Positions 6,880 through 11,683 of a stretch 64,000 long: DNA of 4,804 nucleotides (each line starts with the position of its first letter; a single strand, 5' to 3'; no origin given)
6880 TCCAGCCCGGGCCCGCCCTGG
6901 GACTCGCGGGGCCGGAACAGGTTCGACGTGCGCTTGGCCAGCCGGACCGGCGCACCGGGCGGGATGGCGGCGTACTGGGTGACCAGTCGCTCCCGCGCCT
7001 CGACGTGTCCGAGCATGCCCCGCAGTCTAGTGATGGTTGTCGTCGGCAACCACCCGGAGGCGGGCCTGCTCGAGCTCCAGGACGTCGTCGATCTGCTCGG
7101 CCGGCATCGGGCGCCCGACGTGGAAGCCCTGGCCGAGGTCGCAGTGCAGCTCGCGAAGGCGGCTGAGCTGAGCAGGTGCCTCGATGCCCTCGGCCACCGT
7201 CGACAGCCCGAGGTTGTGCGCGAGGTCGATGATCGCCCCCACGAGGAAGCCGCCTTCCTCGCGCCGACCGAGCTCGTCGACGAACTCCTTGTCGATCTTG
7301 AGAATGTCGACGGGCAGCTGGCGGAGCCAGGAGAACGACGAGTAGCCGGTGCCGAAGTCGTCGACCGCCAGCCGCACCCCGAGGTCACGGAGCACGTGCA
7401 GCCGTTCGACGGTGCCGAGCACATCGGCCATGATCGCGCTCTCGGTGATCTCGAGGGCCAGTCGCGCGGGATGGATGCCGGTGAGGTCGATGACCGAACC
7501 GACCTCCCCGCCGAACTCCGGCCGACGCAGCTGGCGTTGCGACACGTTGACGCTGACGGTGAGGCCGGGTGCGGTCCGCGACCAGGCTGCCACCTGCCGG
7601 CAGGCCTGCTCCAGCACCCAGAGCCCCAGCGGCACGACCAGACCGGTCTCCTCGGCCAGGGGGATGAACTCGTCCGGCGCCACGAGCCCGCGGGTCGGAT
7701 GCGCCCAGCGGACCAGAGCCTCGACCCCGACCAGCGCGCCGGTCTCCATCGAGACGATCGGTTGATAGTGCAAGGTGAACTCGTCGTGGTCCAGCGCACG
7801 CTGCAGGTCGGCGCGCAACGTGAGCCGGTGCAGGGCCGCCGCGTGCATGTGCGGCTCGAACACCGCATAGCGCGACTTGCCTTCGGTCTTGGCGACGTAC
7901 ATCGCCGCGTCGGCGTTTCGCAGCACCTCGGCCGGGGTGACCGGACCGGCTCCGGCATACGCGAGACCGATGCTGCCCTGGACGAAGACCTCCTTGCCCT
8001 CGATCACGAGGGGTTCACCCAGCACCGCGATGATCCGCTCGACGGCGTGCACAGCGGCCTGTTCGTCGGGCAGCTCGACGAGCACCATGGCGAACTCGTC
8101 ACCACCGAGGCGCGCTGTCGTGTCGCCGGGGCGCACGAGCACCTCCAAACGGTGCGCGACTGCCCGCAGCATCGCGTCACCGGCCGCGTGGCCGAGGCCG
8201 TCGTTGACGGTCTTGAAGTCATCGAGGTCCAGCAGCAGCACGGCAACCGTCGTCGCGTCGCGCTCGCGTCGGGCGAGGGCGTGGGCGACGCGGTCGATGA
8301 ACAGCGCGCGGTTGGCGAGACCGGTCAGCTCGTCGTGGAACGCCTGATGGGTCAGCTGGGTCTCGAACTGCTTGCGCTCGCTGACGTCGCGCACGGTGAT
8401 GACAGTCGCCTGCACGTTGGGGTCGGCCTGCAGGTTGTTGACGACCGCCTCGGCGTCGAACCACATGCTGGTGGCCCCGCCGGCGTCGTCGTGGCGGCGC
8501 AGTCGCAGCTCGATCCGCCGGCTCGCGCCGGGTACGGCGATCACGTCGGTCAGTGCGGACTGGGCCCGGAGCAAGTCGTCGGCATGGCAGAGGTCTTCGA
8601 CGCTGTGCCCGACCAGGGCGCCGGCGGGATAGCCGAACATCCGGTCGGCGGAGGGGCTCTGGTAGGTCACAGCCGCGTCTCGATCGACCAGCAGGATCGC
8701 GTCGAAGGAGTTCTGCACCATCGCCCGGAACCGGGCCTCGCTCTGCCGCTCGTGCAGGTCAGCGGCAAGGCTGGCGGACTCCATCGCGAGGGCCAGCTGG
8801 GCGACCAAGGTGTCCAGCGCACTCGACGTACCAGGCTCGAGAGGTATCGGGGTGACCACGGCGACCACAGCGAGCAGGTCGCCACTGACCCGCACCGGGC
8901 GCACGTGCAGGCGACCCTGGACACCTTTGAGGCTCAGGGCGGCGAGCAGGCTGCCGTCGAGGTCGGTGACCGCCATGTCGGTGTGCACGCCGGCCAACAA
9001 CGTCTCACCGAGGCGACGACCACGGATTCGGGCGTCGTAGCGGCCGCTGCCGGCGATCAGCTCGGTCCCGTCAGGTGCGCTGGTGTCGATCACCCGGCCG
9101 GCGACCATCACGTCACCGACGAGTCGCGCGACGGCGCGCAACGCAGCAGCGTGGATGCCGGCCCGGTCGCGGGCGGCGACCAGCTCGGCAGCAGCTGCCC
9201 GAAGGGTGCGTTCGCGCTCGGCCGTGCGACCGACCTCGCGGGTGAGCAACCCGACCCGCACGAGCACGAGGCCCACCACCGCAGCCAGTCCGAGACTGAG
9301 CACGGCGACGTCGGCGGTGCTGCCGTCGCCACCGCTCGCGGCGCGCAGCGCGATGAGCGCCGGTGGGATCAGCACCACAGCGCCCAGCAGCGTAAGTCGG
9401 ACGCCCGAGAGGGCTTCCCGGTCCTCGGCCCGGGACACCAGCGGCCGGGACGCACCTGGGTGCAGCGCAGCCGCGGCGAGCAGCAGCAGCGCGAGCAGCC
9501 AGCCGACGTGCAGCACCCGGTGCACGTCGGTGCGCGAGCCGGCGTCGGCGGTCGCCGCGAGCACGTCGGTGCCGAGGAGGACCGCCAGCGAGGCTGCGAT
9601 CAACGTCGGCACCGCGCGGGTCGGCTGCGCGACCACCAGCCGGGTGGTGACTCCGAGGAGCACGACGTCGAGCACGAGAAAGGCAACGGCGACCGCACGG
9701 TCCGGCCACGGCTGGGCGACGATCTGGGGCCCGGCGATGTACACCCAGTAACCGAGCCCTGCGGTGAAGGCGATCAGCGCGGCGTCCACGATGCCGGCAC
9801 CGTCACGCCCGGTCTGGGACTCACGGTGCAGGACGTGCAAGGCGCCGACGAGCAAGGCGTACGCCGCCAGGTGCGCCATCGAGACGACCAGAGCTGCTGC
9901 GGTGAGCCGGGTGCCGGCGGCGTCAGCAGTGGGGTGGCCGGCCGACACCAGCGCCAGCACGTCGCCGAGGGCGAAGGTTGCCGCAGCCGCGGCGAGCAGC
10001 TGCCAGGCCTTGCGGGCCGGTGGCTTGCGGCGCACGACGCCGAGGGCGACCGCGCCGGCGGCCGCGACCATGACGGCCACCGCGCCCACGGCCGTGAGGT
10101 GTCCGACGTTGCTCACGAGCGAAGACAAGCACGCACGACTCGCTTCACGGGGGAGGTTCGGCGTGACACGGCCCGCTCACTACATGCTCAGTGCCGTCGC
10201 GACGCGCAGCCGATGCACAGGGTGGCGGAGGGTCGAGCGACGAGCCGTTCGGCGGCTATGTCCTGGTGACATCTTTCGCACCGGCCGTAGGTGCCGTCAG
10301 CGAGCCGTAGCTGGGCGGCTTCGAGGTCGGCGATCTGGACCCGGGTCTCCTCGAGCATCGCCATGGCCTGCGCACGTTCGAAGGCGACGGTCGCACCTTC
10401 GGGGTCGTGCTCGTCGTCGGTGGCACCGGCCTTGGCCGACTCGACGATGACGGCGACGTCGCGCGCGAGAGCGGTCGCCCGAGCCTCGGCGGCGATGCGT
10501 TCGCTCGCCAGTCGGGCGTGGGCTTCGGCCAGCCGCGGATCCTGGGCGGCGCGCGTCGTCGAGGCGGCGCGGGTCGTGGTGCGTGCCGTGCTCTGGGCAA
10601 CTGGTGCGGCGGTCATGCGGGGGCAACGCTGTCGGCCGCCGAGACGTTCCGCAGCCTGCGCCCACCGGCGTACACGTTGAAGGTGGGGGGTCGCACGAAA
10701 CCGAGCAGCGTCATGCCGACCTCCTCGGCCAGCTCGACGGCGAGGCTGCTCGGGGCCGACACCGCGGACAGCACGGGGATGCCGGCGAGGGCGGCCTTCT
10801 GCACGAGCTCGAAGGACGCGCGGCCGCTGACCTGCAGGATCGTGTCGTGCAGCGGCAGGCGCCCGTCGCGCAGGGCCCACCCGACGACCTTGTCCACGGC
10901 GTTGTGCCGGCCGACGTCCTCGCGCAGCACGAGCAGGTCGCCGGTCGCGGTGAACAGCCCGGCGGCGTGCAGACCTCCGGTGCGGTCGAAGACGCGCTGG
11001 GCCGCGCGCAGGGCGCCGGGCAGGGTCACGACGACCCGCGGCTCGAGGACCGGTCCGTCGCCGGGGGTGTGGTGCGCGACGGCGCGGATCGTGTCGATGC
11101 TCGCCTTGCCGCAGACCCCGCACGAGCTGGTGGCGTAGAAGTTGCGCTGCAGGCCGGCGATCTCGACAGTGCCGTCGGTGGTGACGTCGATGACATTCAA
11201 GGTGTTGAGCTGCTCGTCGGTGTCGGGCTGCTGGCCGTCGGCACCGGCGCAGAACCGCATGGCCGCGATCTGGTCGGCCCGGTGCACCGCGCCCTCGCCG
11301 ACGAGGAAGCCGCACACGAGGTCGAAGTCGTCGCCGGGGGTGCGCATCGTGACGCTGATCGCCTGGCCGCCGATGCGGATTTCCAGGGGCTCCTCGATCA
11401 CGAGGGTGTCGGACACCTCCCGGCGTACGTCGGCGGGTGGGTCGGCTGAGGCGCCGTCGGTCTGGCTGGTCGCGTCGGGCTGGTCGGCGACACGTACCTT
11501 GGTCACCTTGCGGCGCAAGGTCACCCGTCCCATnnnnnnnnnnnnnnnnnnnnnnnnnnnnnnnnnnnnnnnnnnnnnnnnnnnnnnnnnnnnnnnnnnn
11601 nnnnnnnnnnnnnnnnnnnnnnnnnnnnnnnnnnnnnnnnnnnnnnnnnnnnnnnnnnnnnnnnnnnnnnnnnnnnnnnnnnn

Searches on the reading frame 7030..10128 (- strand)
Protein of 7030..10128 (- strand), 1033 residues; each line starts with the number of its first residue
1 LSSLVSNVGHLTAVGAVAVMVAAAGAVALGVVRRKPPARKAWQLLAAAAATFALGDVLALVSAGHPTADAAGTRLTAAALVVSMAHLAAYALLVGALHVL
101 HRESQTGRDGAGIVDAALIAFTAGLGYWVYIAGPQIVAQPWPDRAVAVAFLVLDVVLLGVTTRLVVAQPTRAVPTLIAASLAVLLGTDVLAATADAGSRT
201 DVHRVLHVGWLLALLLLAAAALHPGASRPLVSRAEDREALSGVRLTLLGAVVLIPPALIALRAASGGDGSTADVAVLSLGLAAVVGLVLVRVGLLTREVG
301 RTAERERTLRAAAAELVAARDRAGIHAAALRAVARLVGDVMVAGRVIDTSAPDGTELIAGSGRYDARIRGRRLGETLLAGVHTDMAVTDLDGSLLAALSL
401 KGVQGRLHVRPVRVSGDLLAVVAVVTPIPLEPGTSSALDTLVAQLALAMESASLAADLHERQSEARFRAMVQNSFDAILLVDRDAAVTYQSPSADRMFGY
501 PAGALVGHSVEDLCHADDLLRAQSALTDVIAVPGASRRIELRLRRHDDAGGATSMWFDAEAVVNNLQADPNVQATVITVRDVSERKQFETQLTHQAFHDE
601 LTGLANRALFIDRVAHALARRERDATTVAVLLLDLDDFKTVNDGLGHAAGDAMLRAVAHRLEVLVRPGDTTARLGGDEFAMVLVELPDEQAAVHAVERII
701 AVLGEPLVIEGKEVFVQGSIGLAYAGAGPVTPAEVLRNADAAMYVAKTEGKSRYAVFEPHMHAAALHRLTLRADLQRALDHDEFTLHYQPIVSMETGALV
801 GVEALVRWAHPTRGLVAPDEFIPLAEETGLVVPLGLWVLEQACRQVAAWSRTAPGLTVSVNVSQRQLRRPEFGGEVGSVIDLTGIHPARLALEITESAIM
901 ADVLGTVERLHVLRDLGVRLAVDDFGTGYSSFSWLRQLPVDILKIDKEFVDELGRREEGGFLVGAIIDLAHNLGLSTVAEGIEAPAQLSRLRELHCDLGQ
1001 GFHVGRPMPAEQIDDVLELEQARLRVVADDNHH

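Call 37: search_protein_families(library=pfam, proteins=[window:7030-10128:-], max_evalue=0.00001)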
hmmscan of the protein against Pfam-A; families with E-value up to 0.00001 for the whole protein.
window:7030-10128:- (1033 aa): 4 families
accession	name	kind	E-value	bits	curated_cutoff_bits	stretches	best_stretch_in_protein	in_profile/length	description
PF00563.25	EAL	-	1.8e-75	253.8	31.3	1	773-1007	2-236/236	EAL domain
PF00990.26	GGDEF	-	1.1e-42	146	23.8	1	596-752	1-160/161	Diguanylate cyclase, GGDEF domain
PF00989.32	PAS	-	3.2e-09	37.2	22.6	1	466-545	2-81/113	PAS fold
PF08448.16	PAS_4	-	2.7e-06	28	23.1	1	473-587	3-110/110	PAS fold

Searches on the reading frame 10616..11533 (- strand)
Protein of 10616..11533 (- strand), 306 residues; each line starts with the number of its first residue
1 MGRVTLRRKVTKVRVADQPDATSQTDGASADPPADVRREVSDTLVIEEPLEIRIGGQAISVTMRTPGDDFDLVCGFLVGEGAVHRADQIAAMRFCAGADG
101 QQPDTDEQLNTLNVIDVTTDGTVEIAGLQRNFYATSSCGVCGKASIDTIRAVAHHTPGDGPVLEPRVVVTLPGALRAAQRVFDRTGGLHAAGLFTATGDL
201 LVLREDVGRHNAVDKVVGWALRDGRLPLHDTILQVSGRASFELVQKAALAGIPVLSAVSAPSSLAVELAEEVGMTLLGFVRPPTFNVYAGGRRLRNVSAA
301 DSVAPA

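Call 37: search_protein_families(library=pfam, proteins=[window:10616-11533:-], max_evalue=0.00001)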
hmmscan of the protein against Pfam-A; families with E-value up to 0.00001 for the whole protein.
window:10616-11533:- (306 aa): 1 family
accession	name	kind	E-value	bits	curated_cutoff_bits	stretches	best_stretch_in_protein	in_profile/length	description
PF02634.21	FdhD-NarQ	-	2.6e-67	227.5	27.2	1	46-294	2-236/237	FdhD/NarQ family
